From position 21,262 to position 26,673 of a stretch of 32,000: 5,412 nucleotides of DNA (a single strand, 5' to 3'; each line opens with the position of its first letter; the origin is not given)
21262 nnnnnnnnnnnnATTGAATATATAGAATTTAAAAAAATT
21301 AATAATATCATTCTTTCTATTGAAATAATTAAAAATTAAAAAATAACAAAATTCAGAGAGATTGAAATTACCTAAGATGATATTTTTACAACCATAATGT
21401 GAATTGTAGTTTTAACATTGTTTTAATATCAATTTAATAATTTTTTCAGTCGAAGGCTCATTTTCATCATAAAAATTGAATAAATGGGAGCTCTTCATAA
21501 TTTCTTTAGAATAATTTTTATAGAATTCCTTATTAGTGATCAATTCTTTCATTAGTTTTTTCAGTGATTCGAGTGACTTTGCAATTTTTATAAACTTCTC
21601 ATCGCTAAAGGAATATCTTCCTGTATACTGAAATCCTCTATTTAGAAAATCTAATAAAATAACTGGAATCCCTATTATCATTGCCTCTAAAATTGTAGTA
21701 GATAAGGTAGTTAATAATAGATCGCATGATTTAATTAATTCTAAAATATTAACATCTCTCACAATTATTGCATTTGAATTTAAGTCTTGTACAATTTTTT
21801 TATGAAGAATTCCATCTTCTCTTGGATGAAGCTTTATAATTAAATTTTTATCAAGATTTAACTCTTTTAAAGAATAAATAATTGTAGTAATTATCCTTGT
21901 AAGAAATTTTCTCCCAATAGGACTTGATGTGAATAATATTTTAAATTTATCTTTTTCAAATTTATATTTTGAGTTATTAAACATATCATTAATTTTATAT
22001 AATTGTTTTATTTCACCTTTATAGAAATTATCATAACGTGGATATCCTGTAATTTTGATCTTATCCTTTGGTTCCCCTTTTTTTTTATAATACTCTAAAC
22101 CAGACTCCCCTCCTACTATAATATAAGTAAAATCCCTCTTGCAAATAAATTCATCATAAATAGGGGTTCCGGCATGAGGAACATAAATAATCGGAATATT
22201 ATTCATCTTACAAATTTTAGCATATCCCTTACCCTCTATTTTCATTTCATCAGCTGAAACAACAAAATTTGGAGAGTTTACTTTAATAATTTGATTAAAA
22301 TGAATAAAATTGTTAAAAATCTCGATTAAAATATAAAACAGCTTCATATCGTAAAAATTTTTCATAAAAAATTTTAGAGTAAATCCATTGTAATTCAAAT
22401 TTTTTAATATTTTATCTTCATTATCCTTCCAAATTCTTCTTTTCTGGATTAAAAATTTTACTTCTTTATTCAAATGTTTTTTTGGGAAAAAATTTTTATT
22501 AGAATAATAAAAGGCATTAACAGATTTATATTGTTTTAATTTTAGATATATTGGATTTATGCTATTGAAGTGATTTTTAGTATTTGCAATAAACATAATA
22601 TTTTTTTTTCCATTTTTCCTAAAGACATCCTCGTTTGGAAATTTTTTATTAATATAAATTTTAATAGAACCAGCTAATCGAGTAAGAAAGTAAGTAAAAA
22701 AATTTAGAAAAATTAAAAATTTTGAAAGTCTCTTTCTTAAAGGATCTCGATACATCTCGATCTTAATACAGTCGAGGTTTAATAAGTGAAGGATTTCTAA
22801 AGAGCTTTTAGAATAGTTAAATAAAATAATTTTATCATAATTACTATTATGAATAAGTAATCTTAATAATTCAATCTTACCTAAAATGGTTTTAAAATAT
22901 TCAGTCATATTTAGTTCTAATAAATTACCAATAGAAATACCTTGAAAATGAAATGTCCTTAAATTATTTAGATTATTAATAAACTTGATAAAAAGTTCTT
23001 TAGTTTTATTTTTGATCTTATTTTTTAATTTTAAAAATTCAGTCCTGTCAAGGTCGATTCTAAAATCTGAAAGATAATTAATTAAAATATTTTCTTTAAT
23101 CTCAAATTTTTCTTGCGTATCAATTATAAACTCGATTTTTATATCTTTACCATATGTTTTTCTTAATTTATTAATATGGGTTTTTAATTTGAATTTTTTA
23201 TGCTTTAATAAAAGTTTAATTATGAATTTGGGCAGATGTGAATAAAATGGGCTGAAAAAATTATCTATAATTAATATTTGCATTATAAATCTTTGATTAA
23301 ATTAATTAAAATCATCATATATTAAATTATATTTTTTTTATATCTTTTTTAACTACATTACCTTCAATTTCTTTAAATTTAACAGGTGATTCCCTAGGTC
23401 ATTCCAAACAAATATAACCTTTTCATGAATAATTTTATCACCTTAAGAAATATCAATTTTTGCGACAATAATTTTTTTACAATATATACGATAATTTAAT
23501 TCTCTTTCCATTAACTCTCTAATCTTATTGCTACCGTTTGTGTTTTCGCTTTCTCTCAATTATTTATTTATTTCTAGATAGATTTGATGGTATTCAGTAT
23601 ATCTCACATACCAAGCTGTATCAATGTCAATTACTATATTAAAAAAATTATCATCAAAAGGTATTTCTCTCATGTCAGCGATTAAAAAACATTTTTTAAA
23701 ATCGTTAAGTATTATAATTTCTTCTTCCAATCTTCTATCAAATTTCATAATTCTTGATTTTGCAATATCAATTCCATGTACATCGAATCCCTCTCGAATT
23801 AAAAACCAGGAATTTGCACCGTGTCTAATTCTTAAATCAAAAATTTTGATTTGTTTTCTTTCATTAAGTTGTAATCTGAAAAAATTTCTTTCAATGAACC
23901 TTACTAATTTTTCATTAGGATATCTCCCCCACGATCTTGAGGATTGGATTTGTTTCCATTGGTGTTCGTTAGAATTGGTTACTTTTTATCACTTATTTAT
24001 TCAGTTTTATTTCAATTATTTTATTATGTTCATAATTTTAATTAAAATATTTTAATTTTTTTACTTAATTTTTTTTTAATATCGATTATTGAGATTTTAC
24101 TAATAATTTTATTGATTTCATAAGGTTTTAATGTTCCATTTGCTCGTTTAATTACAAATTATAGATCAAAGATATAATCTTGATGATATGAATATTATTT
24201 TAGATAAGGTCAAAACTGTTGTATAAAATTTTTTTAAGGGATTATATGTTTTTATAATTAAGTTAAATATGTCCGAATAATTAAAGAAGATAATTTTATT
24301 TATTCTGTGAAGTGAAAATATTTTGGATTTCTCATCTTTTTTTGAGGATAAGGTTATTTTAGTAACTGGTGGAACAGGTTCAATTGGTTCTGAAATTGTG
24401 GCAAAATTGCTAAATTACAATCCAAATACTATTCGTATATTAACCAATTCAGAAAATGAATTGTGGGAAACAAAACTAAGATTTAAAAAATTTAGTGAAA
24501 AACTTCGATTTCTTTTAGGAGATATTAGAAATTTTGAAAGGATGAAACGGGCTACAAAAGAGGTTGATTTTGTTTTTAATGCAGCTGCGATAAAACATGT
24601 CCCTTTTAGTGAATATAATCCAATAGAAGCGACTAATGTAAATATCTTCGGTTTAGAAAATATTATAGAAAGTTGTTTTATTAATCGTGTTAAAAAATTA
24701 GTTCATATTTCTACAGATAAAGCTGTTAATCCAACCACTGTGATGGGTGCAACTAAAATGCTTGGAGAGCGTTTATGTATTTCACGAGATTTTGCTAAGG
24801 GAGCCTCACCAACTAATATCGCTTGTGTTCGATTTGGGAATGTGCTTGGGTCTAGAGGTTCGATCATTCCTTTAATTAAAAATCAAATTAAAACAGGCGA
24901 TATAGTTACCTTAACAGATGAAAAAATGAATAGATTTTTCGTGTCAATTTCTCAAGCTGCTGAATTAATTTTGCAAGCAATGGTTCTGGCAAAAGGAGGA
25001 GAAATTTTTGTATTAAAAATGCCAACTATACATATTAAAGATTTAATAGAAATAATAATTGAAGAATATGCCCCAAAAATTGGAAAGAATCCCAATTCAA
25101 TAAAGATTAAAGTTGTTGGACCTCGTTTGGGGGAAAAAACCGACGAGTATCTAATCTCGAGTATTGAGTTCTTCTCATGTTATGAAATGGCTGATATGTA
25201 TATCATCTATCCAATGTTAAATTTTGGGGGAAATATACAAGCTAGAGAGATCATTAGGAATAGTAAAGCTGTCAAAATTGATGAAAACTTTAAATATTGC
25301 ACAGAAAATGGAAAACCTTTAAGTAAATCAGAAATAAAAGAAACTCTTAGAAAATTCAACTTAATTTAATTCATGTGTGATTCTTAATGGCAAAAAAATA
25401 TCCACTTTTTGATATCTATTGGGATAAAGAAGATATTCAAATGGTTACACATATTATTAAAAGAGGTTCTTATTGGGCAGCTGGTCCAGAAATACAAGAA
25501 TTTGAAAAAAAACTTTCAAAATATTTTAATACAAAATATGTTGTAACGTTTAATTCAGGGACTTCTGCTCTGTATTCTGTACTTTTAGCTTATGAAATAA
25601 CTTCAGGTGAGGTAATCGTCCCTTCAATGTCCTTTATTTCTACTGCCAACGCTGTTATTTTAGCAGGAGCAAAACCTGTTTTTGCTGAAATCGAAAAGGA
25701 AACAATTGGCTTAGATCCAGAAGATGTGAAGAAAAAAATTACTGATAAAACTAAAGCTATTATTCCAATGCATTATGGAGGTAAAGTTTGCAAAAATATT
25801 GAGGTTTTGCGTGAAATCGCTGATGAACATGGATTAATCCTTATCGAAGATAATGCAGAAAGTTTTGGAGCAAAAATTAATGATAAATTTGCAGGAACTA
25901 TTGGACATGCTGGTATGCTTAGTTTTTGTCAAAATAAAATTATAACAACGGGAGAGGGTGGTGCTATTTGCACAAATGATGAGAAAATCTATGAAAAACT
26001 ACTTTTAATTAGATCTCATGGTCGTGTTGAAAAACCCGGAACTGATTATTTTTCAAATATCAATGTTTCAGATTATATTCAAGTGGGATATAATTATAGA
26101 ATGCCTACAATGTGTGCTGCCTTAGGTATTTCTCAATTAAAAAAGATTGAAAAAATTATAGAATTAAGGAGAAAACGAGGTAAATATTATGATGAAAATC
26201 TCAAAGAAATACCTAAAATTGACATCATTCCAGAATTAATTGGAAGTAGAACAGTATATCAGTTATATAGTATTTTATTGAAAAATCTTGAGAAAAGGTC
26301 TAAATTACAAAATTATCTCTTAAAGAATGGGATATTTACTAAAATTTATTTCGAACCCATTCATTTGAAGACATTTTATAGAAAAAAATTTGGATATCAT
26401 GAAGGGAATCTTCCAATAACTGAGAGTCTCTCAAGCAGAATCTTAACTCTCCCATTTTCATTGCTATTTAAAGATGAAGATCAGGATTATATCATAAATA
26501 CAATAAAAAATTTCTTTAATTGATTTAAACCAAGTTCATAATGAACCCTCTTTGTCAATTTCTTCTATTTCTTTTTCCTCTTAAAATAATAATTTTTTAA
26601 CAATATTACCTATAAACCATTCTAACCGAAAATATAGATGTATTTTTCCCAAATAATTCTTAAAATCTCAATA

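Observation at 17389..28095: Divergent NeuB subfamily with a rewired active site, present three times beside a canonical NeuB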

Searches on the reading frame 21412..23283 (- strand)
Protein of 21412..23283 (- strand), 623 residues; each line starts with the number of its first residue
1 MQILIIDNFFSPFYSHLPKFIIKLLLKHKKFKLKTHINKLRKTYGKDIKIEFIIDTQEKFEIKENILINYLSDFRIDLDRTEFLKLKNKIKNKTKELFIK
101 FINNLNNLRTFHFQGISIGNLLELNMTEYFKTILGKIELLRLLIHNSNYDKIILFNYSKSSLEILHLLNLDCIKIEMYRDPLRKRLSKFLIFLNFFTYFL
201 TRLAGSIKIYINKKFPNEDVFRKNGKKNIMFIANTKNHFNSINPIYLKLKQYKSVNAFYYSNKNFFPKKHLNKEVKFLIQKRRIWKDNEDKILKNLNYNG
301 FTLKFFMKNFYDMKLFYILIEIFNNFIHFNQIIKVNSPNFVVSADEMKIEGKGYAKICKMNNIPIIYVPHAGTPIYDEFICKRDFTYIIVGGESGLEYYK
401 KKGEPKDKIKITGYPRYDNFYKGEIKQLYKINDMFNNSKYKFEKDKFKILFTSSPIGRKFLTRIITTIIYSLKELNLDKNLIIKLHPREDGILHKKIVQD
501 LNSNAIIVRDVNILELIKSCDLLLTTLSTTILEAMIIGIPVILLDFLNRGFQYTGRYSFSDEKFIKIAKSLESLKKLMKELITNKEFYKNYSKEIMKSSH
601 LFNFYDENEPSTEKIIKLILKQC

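Call 7: search_protein_families(library=pfam, proteins=[window:21412-23283:-], max_evalue=0.01)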
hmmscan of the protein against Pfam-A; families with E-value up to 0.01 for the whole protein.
window:21412-23283:- (623 aa): 4 families
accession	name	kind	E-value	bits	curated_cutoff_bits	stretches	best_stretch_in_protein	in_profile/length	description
PF02350.25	Epimerase_2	-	3.5e-06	26.6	30.6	1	401-544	139-284/347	UDP-N-acetylglucosamine 2-epimerase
PF05159.20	Capsule_synth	-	1.9e-05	24.8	20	1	467-544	175-261/310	Capsule polysaccharide biosynthesis protein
PF00534.26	Glycos_transf_1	-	5.5e-05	23.2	26.4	1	509-594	79-168/172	Glycosyl transferases group 1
PF13692.12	Glyco_trans_1_4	-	0.0044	17.7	27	0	499-546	54-108/142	Glycosyl transferases group 1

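Call 10: search_protein_families(library=ncbifam, proteins=[window:21412-23283:-], max_evalue=0.001)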
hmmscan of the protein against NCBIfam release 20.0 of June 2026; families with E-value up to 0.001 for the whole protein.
window:21412-23283:- (623 aa): 3 families
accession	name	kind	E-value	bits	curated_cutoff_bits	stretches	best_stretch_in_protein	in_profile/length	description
NF046086.1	BFO_1060_trans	domain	1.6e-15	57.1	200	1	465-591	207-330/365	BFO_1060 family glycosyltransferase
TIGR04396.2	surf_polysacc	subfamily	3.3e-15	56.2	125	1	468-621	210-361/427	surface carbohydrate biosynthesis protein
TIGR04331.1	o_ant_LIC12162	subfamily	3e-06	26.3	225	1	476-544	436-507/585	LIC12162 family transferase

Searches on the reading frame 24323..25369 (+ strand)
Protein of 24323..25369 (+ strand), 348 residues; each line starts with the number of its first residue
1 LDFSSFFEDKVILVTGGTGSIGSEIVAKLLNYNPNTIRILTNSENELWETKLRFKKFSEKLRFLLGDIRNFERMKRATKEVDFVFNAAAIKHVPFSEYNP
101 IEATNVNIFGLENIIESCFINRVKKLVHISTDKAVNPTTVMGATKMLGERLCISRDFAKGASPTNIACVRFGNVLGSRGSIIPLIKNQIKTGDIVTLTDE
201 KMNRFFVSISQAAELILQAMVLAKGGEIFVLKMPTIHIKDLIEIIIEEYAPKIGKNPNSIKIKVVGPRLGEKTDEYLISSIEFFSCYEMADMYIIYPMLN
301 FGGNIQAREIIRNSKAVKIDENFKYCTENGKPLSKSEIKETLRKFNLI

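Call 7: search_protein_families(library=pfam, proteins=[window:24323-25369:+], max_evalue=0.01)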
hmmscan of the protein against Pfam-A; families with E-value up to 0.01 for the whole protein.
window:24323-25369:+ (348 aa): 10 families
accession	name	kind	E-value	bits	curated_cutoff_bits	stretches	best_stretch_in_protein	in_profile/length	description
PF02719.21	Polysacc_synt_2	-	8.3e-93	311.2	20.2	1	12-295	1-291/293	Polysaccharide biosynthesis protein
PF01370.27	Epimerase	-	1.7e-24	87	20.9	1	12-229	1-237/240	NAD dependent epimerase/dehydratase family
PF01073.25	3Beta_HSD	-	2.2e-19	70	22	1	13-138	1-123/280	3-beta hydroxysteroid dehydrogenase/isomerase family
PF16363.11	GDP_Man_Dehyd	-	7.7e-16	58.9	27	1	13-132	1-130/332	GDP-mannose 4,6 dehydratase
PF04321.23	RmlD_sub_bind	-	7.9e-11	42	27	1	12-179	3-156/287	RmlD substrate binding domain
PF07993.18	NAD_binding_4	-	2e-10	40.7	20.1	1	14-138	1-143/258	Male sterility protein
PF13460.12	NAD_binding_10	-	8.9e-08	32.6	27.2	1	16-136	1-103/184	NAD(P)H-binding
PF00106.31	adh_short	-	9.9e-08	32.1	26.6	1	10-115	1-116/195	short chain dehydrogenase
PF05368.20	NmrA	-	8.3e-06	26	27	1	9-89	2-78/298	NmrA-like family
PF08659.16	KR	-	0.0078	16.6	22.6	0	12-83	3-77/180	KR domain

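Call 10: search_protein_families(library=ncbifam, proteins=[window:24323-25369:+], max_evalue=0.001)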
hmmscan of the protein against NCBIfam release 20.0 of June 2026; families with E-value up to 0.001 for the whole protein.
window:24323-25369:+ (348 aa): 35 families (the best 25 are shown)
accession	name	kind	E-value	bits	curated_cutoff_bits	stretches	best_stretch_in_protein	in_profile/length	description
TIGR03589.1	PseB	equivalog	6.8e-85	284.8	407.75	1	6-340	1-322/324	UDP-N-acetylglucosamine 4,6-dehydratase (inverting)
TIGR04130.1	FnlA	equivalog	1.6e-66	224.5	730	1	7-347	2-330/337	UDP-N-acetylglucosamine 4,6-dehydratase/5-epimerase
TIGR04180.1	EDH_00030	hypoth_equivalog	2e-18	66.5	475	1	12-134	1-124/297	NAD-dependent 4,6-dehydratase LegB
TIGR01179.1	galE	equivalog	2e-13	49.9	262.3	1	12-177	2-179/332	UDP-glucose 4-epimerase GalE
TIGR01181.1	dTDP_gluc_dehyt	equivalog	1.2e-12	47.6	365.1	1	12-133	2-127/321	dTDP-glucose 4,6-dehydratase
TIGR02622.1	CDP_4_6_dhtase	equivalog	1.4e-10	40.8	278.45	1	6-135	1-133/352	CDP-glucose 4,6-dehydratase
TIGR01746.1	Thioester-redct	subfamily_domain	2.6e-10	40.1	213.35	1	12-142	2-147/371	thioester reductase domain-containing protein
NF011728.1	PRK15181.1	equivalog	5.5e-10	38.8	760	1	10-119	16-129/348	Vi polysaccharide biosynthesis UDP-N-acetylglucosaminuronic acid C-4 epimerase TviC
TIGR01214.1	rmlD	equivalog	3.4e-09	36.2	224.05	1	12-151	2-134/285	dTDP-4-dehydrorhamnose reductase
TIGR03466.1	HpnA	hypoth_equivalog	2.2e-08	33.4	367.65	1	12-135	3-117/327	hopanoid-associated sugar epimerase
NF007956.0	PRK10675.1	subfamily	2.7e-08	33.3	394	1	12-131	3-124/338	UDP-glucose 4-epimerase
NF042422.1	oxyalk_red_OleD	equivalog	1.4e-07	31.2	580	1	12-136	3-115/329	2-alkyl-3-oxoalkanoate reductase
TIGR02197.1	heptose_epim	equivalog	3.5e-07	29.7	274.6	1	12-197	1-200/316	ADP-glyceromanno-heptose 6-epimerase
NF042423.1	oxyalk_red_Shew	equivalog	1.2e-06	27.9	580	1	11-132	10-119/331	2-alkyl-3-oxoalkanoate reductase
NF005539.0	PRK07201.1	equivalog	5.7e-06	25.3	549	1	13-118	4-112/657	SDR family oxidoreductase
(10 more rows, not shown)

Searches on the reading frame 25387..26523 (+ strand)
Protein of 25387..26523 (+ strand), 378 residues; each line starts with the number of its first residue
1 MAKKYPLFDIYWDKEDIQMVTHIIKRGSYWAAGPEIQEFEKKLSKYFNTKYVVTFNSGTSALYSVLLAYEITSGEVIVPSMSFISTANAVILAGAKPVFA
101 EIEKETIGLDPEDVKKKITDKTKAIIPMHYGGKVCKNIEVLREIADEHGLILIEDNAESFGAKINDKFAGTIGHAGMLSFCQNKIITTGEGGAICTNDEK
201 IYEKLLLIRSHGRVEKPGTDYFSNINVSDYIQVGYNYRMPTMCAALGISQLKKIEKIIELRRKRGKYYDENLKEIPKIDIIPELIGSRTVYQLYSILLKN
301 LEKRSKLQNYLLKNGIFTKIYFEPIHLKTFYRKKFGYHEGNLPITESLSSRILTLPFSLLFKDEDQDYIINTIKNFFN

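Call 7: search_protein_families(library=pfam, proteins=[window:25387-26523:+], max_evalue=0.01)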
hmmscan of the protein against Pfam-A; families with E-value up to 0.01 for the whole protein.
window:25387-26523:+ (378 aa): 5 families
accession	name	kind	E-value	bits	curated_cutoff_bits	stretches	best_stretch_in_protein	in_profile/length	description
PF01041.23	DegT_DnrJ_EryC1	-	3.7e-108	362.4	19.8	1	13-373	4-359/360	DegT/DnrJ/EryC1/StrS aminotransferase family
PF01212.27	Beta_elim_lyase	-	3.5e-07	30.3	27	1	32-266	30-259/288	Beta-eliminating lyase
PF00155.27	Aminotran_1_2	-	7.7e-07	29.1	19.7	1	36-155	44-185/361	Aminotransferase class I and II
PF01053.26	Cys_Met_Meta_PP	-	0.00011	21.4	27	1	34-157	52-175/381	Cys/Met metabolism PLP-dependent enzyme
PF01276.26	OKR_DC_1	-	0.00046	19.5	27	1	34-109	66-142/417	Orn/Lys/Arg decarboxylase, major domain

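Call 10: search_protein_families(library=ncbifam, proteins=[window:25387-26523:+], max_evalue=0.001)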
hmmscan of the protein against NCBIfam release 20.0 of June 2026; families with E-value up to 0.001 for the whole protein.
window:25387-26523:+ (378 aa): 24 families
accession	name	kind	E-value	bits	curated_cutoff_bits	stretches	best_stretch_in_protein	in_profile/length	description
TIGR03588.1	PseC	equivalog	3.9e-87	292.6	423.5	1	13-376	10-379/380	UDP-4-amino-4,6-dideoxy-N-acetyl-beta-L-altrosamine transaminase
TIGR04181.1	NHT_00031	hypoth_equivalog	2.1e-74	250.5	420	1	15-358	11-359/359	LegC family aminotransferase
NF008687.0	PRK11706.1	equivalog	9.6e-71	238.5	375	1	13-377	10-374/375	dTDP-4-amino-4,6-dideoxygalactose transaminase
NF008658.2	PRK11658.1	equivalog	4.2e-62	210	631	1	13-376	13-376/379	UDP-4-amino-4-deoxy-L-arabinose aminotransferase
TIGR02379.1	ECA_wecE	subfamily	2.2e-58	197.8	434.85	1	16-377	13-375/376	dTDP-4-amino-4,6-dideoxy-D-glucose transaminase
TIGR04427.1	PLP_DesI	equivalog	5e-56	190.5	650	1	32-373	50-379/390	dTDP-4-dehydro-6-deoxyglucose aminotransferase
NF011936.0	PRK15407.1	equivalog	1.2e-46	159.4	423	2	28-213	59-252/440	lipopolysaccharide biosynthesis protein RfbH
NF041091.1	asp_aminotase_Arch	equivalog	1.3e-09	37.4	550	1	39-156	77-200/376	aspartate aminotransferase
NF004975.0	PRK06348.1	equivalog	1.7e-09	37.1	549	1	38-157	70-203/384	pyridoxal phosphate-dependent aminotransferase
NF005816.0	PRK07682.1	equivalog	2.6e-09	36.2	620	1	35-156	67-203/390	aminotransferase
NF006230.0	PRK08363.1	equivalog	3.1e-08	32.8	534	1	53-156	97-206/398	alanine aminotransferase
NF041364.1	GntC_guanitoxin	equivalog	1.4e-07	30.7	415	1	60-156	71-174/356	guanitoxin biosynthesis PLP-dependent (S)-gamma-hydroxy-L-arginine cyclodehydratase GntC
NF000586.1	PRK00011.1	subfamily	1.2e-06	27.5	335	1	42-205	70-240/404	serine hydroxymethyltransferase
NF006569.0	PRK09082.1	subfamily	2.8e-06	26.7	420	1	49-156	90-203/386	methionine aminotransferase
NF009079.0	PRK12414.1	subfamily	4e-06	26.1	481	1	45-128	86-172/384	methionine aminotransferase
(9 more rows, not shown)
